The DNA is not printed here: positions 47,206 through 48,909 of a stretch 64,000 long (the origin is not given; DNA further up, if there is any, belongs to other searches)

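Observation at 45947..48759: Tandem paralogous Capsule_synth (KpsS/KpsC-like) genes arranged like a split KpsC, with no other capsule genes nearby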

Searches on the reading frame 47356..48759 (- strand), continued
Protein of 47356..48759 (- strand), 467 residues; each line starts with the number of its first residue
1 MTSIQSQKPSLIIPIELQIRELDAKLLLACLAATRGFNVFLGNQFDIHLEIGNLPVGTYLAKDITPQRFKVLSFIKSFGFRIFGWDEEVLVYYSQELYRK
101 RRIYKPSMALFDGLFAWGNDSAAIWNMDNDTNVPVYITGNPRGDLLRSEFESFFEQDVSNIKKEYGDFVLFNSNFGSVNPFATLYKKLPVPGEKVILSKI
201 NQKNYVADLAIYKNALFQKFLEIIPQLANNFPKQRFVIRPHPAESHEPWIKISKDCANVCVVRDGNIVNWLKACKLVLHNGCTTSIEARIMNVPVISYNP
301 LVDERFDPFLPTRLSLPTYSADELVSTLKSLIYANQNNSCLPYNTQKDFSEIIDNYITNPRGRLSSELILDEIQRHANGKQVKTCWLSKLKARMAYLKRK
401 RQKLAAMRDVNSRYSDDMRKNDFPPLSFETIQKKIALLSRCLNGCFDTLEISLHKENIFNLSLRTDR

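Call 36: find_related_loci(query=A1, collection=genome_contigs, flank=10000)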
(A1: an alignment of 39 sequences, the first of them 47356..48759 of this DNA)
Query A1 (467 aa) in genome_contigs; peptide patterns used: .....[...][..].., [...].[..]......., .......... (x = any residue, [..] = any of these).
599 stretches matched a pattern (row limit reached: there are more); 543 encode a relative of the query (tblastn E <= 1e-3); the best 80 are kept; 76 distinct loci.
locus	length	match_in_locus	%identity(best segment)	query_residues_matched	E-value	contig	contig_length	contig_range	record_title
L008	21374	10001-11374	39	2-461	1e-94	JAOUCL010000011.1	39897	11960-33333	MAG: Rhodospirillales bacterium isolate 24_Oct_SF_Bin19 24_Oct_SF_Bin19_scaffold_68_c1, whole genome shotgun sequence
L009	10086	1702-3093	35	3-463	5e-92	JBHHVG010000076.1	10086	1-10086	MAG: Myxococcota bacterium isolate S.4.sp2_bin.9 NODE_2974_length_10086_cov_3.910079, whole genome shotgun sequence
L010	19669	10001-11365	35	4-461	1e-89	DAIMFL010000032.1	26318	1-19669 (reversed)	MAG TPA_asm: Alphaproteobacteria bacterium isolate CTOTU46460 NODE_448_length_26318_cov_4.874348, whole genome shotgun s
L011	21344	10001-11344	35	10-461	6e-90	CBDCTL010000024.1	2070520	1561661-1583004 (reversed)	MAG: Geminicoccaceae bacterium isolate 021f478f-b529-4227-926b-88f2ba8b436f genome assembly, contig: contig_24, whole ge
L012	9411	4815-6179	36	3-462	4e-89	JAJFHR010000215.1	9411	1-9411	MAG: Hyphomicrobiales bacterium isolate OFTM195 OFTM195_214, whole genome shotgun sequence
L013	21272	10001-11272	37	1-434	4e-89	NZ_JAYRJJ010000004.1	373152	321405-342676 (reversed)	MAG: Dongia sp. isolate SZ_szas3bin.16 NODE_29_length_373152_cov_29.2802, whole genome shotgun sequence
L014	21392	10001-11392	34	4-461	5e-88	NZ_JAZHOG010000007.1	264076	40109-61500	Elongatibacter sediminis strain CH-27 NODE_7_length_264076_cov_74.646643, whole genome shotgun sequence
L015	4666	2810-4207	34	9-467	3e-88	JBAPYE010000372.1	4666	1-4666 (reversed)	MAG: Desulfobacterales bacterium isolate MFD00100_ilm_asm_bin18 k127_244434, whole genome shotgun sequence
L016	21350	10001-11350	34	3-462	6e-88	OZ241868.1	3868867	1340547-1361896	MAG: Alphaproteobacteria bacterium isolate b4ae9bc1-5738-42e5-b173-7ca6ead8d003 genome assembly, chromosome: 1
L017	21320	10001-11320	36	11-461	1e-87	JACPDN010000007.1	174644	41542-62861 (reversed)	MAG: Proteobacteria bacterium isolate NC_groundwater_310_Ag_B-0.1um_62_28 GD18-4_B1_scaffold_693802, whole genome shotgu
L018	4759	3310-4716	35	4-467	1e-87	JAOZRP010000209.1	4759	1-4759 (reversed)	MAG: bacterium isolate GMC6.concoct.48_sub GMC6_28368_length_4759_cov_28.617560, whole genome shotgun sequence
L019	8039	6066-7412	34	3-443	1e-87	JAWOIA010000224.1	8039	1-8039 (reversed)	MAG: Desulfosarcina sp. isolate CWP5-1.bin.79 k191_352352, whole genome shotgun sequence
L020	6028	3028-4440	35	3-463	2e-87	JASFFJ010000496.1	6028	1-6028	MAG: Desulfobacterales bacterium isolate D0606S02metaG_Bin_280 D0606S02metaG_FD_scaffold_5887_c1, whole genome shotgun s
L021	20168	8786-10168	35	3-461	6e-87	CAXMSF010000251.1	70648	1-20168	MAG: uncultured Gammaproteobacteria bacterium isolate 10C-St20-MC-01_bin.21.orig genome assembly, contig: k141_3041063,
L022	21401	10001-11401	35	3-462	5e-87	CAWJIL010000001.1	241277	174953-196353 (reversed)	MAG: uncultured delta proteobacterium isolate MFD03804.bin.1.170 genome assembly, contig: contig_10098, whole genome sho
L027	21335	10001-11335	35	10-461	7e-86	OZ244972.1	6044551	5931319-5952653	MAG: Rhodospirillales bacterium isolate 53a8b895-f9c6-4de1-8451-65e20c47fd72 genome assembly, chromosome: 1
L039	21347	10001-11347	34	3-443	2e-85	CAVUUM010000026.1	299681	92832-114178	MAG: uncultured delta proteobacterium isolate MFD03804.bin.2.56 genome assembly, contig: contig_9555, whole genome shotg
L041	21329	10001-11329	36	8-442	1e-84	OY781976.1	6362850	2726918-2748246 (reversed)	MAG: uncultured Desulforhopalus sp. isolate bb11d97f-aff7-40c5-8ccb-5babbf234ee9 genome assembly, chromosome: 1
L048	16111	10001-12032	35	1-443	9e-84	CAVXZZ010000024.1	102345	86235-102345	MAG: uncultured delta proteobacterium isolate MFD03804.bin.1.84 genome assembly, contig: contig_58893, whole genome shot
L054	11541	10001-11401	33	3-462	1e-83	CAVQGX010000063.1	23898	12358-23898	MAG: uncultured delta proteobacterium isolate MFD09779.bin.3.209 genome assembly, contig: contig_94987, whole genome sho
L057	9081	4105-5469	34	4-462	2e-83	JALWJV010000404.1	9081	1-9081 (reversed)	MAG: Deltaproteobacteria bacterium isolate M17_metabat1_scaf2bin.112 M17_NODE_8894_length_9081_cov_1.420259, whole genom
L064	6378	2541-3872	35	8-443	5e-83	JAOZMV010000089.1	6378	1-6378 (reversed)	MAG: Desulfuromusa sp. isolate GMC3.metabat2.84 GMC3_5629_length_6378_cov_10.025146, whole genome shotgun sequence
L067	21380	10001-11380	34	10-462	8e-83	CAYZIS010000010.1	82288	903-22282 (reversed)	MAG TPA_asm: uncultured Thermodesulfobacteriota bacterium isolate binchicken_co181_551 genome assembly, contig: NODE_241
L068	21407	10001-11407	33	1-462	7e-83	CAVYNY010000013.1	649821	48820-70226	MAG: uncultured delta proteobacterium isolate MFD05684.bin.2.75 genome assembly, contig: contig_37813, whole genome shot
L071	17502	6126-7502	33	11-462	2e-82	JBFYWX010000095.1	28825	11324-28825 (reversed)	MAG: Desulfobacteraceae bacterium isolate PPR_0362 PPR_0362.fa_k121_218659, whole genome shotgun sequence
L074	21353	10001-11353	34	1-443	2e-82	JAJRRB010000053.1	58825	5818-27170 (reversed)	MAG: Deltaproteobacteria bacterium isolate Dive100_bin2.40 k141_317218, whole genome shotgun sequence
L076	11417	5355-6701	33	4-443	2e-82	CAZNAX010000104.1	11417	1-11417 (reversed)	MAG TPA_asm: uncultured Desulfatibacillum sp. isolate binchicken_co234_279 genome assembly, contig: NODE_4081_length_114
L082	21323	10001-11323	32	4-444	4e-82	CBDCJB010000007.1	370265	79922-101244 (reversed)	MAG: Gammaproteobacteria bacterium isolate 73aac9d3-0341-4cc4-bdea-3f58c6bb4f33 genome assembly, contig: contig_7, whole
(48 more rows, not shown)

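Call 39: search_protein_families(library=pfam, proteins=[L048:1048-2124:+, L074:5760-6536:+, L064:5443-6294:+, L048:8946-10001:+, L007:17-1474:+, L068:15089-16045:-, L074:3365-4177:+, L039:4097-5371:-, L048:3012-4484:+, L071:3422-4369:-], max_evalue=0.001)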
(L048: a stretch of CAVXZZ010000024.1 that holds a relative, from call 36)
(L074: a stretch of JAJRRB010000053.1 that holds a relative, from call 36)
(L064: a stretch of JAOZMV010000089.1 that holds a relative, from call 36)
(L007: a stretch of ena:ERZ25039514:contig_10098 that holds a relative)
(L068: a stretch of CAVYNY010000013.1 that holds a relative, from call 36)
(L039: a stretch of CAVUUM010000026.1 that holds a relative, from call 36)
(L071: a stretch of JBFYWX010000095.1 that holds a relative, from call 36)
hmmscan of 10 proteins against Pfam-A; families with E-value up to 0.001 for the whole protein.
L048:1048-2124:+ (358 aa): 2 families
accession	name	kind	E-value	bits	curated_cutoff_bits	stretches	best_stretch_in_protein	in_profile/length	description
PF03102.20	NeuB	-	6.6e-77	258.7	22.1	1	38-276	2-241/241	NeuB family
PF08666.17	SAF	-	2.4e-09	38.1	21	1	293-338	4-53/63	SAF domain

L074:5760-6536:+ (258 aa): 1 family
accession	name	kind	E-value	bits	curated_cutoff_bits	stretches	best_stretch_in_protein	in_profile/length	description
PF02348.25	CTP_transf_3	-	1e-23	84.8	22.6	1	13-136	1-117/217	Cytidylyltransferase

L064:5443-6294:+ (283 aa): 1 family
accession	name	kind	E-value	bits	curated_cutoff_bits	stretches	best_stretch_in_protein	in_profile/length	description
PF00685.33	Sulfotransfer_1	-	2.7e-05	24.1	22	0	54-230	65-249/255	Sulfotransferase domain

L048:8946-10001:+ (351 aa): 1 family
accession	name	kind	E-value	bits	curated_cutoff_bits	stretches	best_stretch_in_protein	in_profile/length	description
PF13091.12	PLDc_2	-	7.8e-25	87.7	27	2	230-343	11-127/132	PLD-like domain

L007:17-1474:+ (485 aa): 3 families
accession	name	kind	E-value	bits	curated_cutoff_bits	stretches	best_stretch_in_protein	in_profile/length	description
PF02779.29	Transket_pyr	-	5.5e-29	101.5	27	1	176-325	6-161/174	Transketolase, pyrimidine binding domain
PF02780.25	Transketolase_C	-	5.7e-17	62.2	25.9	1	351-472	1-122/124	Transketolase, C-terminal domain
PF00456.26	Transketolase_N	-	1.7e-14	54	22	1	2-105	149-252/334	Transketolase, thiamine diphosphate binding domain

L068:15089-16045:- (318 aa): 0 families

L074:3365-4177:+ (270 aa): 4 families
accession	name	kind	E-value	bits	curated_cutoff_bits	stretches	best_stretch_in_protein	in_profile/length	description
PF13561.12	adh_short_C2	-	5.8e-40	137.8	27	1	27-268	14-236/236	Enoyl-(Acyl carrier protein) reductase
PF00106.31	adh_short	-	4.7e-31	108.2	26.6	2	11-159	2-141/195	short chain dehydrogenase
PF01370.27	Epimerase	-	0.00029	20.8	20.9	0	13-199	2-160/240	NAD dependent epimerase/dehydratase family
PF16363.11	GDP_Man_Dehyd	-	0.00062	19.7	27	0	14-80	2-72/332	GDP-mannose 4,6 dehydratase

L039:4097-5371:- (424 aa): 1 family
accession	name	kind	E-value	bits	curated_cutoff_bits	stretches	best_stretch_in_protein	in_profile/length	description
PF13439.12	Glyco_transf_4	-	2.2e-06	28.3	28.5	0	114-223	50-161/170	Glycosyltransferase Family 4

L048:3012-4484:+ (490 aa): 1 family
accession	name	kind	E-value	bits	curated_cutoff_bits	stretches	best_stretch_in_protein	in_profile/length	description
PF00171.27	Aldedh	-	3.1e-142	474.8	23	1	22-481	5-461/461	Aldehyde dehydrogenase family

L071:3422-4369:- (315 aa): 2 families
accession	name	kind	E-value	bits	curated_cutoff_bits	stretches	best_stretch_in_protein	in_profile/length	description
PF02826.25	2-Hacid_dh_C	-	8.7e-52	175.5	25.1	1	114-287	2-178/178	D-isomer specific 2-hydroxyacid dehydrogenase, NAD binding domain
PF00389.36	2-Hacid_dh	-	2.2e-20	73.1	24.6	1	25-310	9-125/134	D-isomer specific 2-hydroxyacid dehydrogenase, catalytic domain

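Call 40: search_protein_families(library=pfam, proteins=[L057:5500-6603:+, L054:6003-7052:-, L067:8548-9177:+, L041:14404-15612:+, L027:7605-8765:+, L082:14502-15656:+, L019:4912-5838:+, L021:4112-6334:-, L076:3607-4707:-, L041:15647-16636:+], max_evalue=0.001)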
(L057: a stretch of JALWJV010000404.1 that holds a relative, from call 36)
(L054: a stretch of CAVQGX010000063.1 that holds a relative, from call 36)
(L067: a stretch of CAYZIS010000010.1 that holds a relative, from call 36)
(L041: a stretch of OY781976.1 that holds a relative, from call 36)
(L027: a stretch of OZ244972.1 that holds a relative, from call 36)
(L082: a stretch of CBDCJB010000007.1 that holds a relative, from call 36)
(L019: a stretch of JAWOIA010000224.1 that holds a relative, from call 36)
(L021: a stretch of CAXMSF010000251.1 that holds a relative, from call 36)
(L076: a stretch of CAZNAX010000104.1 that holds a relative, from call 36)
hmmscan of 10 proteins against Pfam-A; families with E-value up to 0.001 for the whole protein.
L057:5500-6603:+ (367 aa): 4 families
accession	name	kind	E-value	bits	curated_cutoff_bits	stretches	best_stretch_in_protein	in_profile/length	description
PF01408.29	GFO_IDH_MocA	-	3.1e-11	44.4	24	1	3-129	2-120/120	Oxidoreductase family, NAD-binding Rossmann fold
PF22725.1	GFO_IDH_MocA_C3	-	5.3e-07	30.1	27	1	138-269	2-122/124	GFO/IDH/MocA C-terminal domain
PF02254.24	TrkA_N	-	2.6e-06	28.2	23.8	1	6-92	3-86/116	TrkA-N domain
PF02737.24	3HCDH_N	-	0.00028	21.3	22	1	3-44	1-42/180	3-hydroxyacyl-CoA dehydrogenase, NAD binding domain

L054:6003-7052:- (349 aa): 2 families
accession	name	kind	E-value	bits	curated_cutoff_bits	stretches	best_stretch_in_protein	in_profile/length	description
PF13469.12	Sulfotransfer_3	-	1.9e-12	48.3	27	1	55-287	7-216/216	Sulfotransferase family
PF00685.33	Sulfotransfer_1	-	7.2e-06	26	22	1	237-316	137-208/255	Sulfotransferase domain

L067:8548-9177:+ (209 aa): 2 families
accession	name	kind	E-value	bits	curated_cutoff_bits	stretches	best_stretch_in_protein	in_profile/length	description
PF13419.12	HAD_2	-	8.5e-15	55.8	23.8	1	14-192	1-176/178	Haloacid dehalogenase-like hydrolase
PF00702.32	Hydrolase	-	4e-13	50.6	26.4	1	11-184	1-187/191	haloacid dehalogenase-like hydrolase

L041:14404-15612:+ (402 aa): 1 family
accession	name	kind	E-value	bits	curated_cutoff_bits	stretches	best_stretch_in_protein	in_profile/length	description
PF01066.26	CDP-OH_P_transf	-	1.3e-10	42.3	22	1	187-278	4-86/152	CDP-alcohol phosphatidyltransferase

L027:7605-8765:+ (386 aa): 1 family
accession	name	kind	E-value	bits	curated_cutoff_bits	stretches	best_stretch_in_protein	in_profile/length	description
PF06258.17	Mito_fiss_Elm1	-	3.1e-65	220.7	27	1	44-307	1-263/304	Mitochondrial fission ELM1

L082:14502-15656:+ (384 aa): 1 family
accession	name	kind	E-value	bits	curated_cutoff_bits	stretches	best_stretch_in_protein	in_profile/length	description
PF02350.25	Epimerase_2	-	2e-63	214.8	30.6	1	24-371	2-346/347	UDP-N-acetylglucosamine 2-epimerase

L019:4912-5838:+ (308 aa): 3 families
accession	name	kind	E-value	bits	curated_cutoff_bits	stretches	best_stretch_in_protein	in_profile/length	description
PF05050.19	Methyltransf_21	-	4.5e-21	76.1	22.7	1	107-275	1-172/173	Methyltransferase FkbM domain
PF05575.17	V_cholerae_RfbT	-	1.1e-05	25.4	27.9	1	91-244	68-214/286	Vibrio cholerae RfbT protein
PF02475.24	TRM5-TYW2_MTfase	-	0.00017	22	28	1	96-158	31-92/164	TRM5/TYW2 methyltransferase domain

L021:4112-6334:- (740 aa): 5 families
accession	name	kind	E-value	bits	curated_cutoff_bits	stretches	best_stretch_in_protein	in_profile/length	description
PF00005.33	ABC_tran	-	2.9e-31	109.3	25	1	511-659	2-137/137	ABC transporter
PF00664.28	ABC_membrane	-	9.7e-11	42.3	28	1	220-438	40-255/274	ABC transporter transmembrane region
PF02463.25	SMC_N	-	7.2e-09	35.8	40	1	630-702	136-212/220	RecF/RecN/SMC N terminal domain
PF13304.12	AAA_21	-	0.00013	22.6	27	0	522-543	1-22/304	AAA domain, putative AbiEii toxin, Type IV TA system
PF13555.12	AAA_29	-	0.00037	20.6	27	1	512-547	14-49/61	P-loop containing region of AAA domain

L076:3607-4707:- (366 aa): 1 family
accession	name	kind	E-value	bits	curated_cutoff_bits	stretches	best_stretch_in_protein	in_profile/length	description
PF01041.23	DegT_DnrJ_EryC1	-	2.7e-115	385.9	19.8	1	16-363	4-360/360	DegT/DnrJ/EryC1/StrS aminotransferase family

L041:15647-16636:+ (329 aa): 1 family
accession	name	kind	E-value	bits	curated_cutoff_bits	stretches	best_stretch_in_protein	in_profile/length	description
PF00781.29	DAGK_cat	-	3.9e-13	49.5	23.6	1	16-127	3-114/125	Diacylglycerol kinase catalytic domain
